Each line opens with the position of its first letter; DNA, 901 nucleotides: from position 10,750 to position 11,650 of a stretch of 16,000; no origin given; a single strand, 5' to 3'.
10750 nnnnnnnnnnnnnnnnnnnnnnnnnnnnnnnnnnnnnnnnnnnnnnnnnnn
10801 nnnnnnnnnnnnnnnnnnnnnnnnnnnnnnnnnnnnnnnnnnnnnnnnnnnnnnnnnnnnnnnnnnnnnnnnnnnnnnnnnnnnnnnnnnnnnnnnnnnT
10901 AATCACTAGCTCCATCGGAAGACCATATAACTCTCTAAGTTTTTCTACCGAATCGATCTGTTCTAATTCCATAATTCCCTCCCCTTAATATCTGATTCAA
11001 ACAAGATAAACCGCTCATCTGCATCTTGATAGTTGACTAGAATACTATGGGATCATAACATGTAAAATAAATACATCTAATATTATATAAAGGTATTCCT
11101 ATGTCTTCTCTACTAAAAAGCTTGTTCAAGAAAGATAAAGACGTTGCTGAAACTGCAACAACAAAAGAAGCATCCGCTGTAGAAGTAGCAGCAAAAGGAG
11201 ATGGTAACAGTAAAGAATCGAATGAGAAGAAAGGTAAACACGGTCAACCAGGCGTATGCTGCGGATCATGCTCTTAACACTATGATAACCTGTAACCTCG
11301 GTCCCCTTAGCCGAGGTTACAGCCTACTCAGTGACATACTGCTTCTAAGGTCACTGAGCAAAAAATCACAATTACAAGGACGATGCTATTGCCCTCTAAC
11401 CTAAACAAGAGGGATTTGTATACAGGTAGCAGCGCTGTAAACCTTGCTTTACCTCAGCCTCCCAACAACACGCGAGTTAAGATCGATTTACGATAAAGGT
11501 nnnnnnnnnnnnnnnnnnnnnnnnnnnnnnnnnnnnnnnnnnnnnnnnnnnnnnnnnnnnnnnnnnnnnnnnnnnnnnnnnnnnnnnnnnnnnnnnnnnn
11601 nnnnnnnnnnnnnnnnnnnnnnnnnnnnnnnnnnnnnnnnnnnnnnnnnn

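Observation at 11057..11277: Untracked 58-aa ORF ending in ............, preceded by an hmp-like operator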

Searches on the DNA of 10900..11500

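Call 61: search_rna_families(source=window, start=10900, end=11500, threshold=evalue, max_evalue=1)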
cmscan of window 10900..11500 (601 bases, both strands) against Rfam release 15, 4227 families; matches with E-value up to 1: 0.
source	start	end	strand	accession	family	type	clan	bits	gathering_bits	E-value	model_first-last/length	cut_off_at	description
